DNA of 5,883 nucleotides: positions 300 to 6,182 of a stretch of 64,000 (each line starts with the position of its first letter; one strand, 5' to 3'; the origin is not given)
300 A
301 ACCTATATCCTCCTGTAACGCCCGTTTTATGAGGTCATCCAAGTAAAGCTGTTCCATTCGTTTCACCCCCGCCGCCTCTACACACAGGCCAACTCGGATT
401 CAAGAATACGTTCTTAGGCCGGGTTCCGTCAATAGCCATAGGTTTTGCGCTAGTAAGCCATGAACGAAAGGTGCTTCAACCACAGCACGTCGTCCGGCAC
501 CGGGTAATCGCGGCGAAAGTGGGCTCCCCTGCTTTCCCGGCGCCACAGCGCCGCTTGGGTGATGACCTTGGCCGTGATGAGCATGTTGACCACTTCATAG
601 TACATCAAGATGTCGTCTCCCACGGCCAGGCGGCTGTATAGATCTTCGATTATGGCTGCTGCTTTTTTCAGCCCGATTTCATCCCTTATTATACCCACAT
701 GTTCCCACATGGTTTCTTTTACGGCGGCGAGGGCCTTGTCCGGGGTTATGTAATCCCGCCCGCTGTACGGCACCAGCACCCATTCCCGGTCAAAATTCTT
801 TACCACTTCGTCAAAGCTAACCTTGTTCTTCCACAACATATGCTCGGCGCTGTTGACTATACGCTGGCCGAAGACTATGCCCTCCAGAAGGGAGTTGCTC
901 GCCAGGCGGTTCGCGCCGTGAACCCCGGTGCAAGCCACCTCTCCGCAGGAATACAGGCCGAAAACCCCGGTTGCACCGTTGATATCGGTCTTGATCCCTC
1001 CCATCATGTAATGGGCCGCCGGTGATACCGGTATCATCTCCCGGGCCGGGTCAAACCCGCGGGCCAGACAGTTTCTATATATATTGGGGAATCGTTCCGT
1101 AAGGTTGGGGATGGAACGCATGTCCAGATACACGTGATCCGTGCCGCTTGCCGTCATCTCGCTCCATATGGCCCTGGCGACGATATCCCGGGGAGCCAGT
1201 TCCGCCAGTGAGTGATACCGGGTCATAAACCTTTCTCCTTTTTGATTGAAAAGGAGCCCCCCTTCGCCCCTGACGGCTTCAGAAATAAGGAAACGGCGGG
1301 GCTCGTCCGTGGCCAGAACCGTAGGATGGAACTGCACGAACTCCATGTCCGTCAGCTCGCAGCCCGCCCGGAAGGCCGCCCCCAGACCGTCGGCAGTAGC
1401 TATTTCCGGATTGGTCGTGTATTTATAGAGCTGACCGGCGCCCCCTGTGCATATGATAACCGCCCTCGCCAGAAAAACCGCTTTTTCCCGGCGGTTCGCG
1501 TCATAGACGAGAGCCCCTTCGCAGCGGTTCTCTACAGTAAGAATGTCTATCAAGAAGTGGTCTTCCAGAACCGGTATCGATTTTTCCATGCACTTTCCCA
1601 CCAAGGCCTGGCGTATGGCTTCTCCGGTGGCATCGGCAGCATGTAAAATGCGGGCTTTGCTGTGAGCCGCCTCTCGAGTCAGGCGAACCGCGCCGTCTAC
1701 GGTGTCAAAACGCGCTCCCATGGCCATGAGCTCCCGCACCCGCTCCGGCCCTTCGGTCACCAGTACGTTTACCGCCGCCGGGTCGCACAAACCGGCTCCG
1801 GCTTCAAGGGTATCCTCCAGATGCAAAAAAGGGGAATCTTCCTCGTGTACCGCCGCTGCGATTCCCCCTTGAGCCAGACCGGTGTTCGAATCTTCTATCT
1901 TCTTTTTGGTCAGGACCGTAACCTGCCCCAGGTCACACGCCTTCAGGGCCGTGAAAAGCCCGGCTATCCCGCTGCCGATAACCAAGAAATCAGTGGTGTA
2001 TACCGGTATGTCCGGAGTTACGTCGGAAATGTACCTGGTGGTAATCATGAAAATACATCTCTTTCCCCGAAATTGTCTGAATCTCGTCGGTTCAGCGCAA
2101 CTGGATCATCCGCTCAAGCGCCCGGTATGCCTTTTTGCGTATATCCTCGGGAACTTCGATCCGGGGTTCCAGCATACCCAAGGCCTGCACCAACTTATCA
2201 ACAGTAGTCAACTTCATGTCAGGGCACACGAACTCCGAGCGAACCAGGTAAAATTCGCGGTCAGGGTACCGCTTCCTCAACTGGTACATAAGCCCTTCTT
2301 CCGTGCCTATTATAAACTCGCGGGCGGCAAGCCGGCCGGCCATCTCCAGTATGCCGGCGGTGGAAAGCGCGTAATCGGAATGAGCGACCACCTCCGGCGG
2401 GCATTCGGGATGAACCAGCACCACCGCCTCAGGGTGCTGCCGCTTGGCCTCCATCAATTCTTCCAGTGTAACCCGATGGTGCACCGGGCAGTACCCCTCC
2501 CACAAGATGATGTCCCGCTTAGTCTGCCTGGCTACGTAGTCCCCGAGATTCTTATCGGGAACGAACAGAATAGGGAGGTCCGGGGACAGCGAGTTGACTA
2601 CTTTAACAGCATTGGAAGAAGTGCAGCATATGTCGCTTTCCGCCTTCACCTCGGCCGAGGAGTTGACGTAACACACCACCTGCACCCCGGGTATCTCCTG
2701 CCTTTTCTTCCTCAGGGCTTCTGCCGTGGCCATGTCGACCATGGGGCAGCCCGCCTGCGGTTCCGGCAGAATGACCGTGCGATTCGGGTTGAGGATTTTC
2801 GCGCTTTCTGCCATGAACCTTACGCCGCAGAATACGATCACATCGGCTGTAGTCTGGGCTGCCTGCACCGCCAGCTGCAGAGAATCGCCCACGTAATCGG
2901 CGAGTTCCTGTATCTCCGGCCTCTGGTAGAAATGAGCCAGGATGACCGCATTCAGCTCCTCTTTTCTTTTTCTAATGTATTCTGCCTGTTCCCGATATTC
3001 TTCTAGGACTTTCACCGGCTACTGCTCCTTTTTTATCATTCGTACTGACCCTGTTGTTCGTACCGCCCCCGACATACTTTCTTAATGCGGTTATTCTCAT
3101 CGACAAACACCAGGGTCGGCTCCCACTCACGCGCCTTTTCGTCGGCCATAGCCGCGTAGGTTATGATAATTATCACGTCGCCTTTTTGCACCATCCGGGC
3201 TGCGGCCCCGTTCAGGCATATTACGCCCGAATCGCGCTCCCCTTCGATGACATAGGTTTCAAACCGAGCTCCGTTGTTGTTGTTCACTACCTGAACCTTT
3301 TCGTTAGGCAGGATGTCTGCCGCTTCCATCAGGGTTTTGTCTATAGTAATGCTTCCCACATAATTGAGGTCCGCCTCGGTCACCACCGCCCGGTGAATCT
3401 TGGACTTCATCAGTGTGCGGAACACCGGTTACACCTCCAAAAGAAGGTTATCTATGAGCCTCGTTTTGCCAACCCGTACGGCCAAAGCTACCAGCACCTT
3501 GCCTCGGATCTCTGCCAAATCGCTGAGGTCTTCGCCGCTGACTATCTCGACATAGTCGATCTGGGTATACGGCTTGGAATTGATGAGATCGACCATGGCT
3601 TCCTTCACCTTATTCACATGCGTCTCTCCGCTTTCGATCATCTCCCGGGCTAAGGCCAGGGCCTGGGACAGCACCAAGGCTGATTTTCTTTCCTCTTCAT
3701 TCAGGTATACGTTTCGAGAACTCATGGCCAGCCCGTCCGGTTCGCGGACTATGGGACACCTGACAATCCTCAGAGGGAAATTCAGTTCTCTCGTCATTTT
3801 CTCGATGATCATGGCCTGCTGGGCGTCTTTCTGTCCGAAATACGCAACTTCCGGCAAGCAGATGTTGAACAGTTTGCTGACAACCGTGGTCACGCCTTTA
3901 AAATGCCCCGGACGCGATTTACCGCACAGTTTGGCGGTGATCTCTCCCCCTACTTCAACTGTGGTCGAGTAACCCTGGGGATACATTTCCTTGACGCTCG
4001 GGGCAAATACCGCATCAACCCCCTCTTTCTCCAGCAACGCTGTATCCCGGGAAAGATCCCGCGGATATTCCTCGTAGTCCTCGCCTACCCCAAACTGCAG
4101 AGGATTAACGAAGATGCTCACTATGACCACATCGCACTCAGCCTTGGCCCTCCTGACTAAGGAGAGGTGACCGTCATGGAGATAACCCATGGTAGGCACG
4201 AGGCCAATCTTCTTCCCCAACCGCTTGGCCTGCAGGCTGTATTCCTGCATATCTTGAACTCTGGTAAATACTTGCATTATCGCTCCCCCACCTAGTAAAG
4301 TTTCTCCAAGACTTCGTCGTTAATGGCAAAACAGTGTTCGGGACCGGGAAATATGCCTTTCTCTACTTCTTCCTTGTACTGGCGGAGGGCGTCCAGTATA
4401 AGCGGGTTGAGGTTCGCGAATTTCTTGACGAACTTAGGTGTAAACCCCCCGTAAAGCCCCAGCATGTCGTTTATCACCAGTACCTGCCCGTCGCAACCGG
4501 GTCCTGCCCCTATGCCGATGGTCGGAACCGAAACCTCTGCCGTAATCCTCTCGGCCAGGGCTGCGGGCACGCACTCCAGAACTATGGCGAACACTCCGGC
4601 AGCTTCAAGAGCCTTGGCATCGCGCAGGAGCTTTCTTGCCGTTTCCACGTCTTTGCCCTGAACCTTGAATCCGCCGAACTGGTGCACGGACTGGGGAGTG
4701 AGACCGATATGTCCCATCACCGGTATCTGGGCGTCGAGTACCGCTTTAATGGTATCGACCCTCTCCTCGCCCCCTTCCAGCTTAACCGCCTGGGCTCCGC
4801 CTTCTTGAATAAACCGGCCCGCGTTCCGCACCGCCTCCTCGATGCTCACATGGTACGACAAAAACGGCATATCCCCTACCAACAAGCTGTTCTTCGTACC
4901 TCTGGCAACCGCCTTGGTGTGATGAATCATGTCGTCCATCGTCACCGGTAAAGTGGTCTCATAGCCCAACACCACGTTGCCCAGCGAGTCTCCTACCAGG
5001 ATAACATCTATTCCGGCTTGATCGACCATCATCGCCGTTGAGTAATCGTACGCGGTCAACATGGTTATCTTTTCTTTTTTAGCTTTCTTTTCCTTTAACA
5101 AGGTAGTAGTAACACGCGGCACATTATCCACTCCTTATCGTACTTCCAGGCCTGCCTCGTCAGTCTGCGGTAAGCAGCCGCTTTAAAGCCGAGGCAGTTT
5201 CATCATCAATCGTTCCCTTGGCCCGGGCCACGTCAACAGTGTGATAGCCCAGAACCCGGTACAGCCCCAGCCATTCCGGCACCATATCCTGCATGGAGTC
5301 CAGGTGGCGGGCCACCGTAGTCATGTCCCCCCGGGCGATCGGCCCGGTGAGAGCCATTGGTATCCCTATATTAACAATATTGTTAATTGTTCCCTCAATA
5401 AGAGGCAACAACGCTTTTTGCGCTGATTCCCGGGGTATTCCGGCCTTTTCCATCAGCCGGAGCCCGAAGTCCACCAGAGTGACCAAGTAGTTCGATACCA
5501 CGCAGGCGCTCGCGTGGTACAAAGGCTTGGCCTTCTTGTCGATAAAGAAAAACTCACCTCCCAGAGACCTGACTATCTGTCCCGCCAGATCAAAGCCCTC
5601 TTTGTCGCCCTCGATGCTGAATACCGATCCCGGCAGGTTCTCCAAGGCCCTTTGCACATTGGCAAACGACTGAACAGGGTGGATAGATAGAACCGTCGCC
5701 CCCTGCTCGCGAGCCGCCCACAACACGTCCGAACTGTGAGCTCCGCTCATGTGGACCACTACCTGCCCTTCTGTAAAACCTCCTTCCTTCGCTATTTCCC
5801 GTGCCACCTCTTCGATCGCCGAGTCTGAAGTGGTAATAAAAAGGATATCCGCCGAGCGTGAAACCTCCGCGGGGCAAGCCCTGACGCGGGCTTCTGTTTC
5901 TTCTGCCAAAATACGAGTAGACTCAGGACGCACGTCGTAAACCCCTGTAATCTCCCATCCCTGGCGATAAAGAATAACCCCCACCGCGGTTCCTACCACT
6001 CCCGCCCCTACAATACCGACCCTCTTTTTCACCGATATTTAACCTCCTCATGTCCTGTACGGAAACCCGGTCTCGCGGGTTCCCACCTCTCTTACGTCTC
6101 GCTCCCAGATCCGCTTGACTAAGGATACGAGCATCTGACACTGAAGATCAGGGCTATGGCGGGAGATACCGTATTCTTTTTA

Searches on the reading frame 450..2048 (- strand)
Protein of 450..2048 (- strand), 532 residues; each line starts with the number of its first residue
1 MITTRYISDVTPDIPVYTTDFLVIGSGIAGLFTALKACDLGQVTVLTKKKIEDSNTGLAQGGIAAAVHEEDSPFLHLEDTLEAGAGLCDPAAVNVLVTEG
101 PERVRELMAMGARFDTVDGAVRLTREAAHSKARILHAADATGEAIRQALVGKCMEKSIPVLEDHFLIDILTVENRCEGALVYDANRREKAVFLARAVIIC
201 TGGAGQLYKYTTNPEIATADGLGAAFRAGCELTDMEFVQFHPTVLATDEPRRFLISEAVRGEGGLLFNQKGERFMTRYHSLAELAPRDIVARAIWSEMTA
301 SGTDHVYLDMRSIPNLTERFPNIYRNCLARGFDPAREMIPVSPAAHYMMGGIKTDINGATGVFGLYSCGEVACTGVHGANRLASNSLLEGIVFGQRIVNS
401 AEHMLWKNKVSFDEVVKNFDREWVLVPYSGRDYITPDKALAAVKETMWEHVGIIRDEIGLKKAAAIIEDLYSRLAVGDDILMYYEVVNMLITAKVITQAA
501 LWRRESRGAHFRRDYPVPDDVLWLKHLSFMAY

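Call 8: search_protein_families(library=pfam, proteins=[window:450-2048:-], max_evalue=1e-8)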
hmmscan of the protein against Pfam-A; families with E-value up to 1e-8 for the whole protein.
window:450-2048:- (532 aa): 2 families
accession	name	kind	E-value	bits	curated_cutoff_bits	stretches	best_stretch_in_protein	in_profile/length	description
PF00890.30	FAD_binding_2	-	1.2e-93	315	20.4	1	20-387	1-414/414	FAD binding domain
PF02910.25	Succ_DH_flav_C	-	9.6e-20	71.3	20.8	1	443-527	4-98/130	Fumarate reductase flavoprotein C-term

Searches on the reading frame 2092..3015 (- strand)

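Call 8: search_protein_families(library=pfam, proteins=[window:2092-3015:-], max_evalue=1e-8)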
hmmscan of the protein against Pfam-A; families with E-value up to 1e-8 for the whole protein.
window:2092-3015:- (307 aa): 1 family
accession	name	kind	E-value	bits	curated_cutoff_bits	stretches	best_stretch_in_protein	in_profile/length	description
PF02445.21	NadA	-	9e-125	416.1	27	1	13-305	2-295/295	Quinolinate synthetase A protein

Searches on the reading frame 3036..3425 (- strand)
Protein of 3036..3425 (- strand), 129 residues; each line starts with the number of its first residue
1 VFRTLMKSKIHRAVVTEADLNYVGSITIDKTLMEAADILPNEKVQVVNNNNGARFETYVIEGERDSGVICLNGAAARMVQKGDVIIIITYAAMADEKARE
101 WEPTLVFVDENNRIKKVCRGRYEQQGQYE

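Call 8: search_protein_families(library=pfam, proteins=[window:3036-3425:-], max_evalue=1e-8)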
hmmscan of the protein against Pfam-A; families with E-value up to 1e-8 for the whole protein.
window:3036-3425:- (129 aa): 1 family
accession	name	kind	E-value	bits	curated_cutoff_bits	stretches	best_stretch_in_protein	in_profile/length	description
PF02261.22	Asp_decarbox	-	2.2e-55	185.9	25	1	1-115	1-115/115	Aspartate decarboxylase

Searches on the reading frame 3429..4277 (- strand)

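Call 8: search_protein_families(library=pfam, proteins=[window:3429-4277:-], max_evalue=1e-8)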
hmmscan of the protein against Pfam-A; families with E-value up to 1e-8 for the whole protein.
window:3429-4277:- (282 aa): 1 family
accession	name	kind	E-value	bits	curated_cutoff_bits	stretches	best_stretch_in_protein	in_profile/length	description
PF02569.21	Pantoate_ligase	-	3.8e-111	371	20.7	1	2-278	1-267/268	Pantoate-beta-alanine ligase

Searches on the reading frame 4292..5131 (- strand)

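Call 8: search_protein_families(library=pfam, proteins=[window:4292-5131:-], max_evalue=1e-8)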
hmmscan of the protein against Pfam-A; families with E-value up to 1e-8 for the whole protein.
window:4292-5131:- (279 aa): 1 family
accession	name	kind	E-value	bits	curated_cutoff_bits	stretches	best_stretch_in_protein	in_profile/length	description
PF02548.21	Pantoate_transf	-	1.9e-123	411.4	28.7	1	6-263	1-258/259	Ketopantoate hydroxymethyltransferase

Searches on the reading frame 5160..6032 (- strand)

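Call 8: search_protein_families(library=pfam, proteins=[window:5160-6032:-], max_evalue=1e-8)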
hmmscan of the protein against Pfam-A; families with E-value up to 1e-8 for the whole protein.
window:5160-6032:- (290 aa): 2 families
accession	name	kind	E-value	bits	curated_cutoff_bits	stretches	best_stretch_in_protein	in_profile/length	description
PF10728.14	DUF2520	-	3.5e-39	133.9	25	1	137-263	2-123/125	Domain of unknown function (DUF2520)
PF10727.15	Rossmann-like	-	5.8e-18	65.4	23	1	4-119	16-131/131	Rossmann-like domain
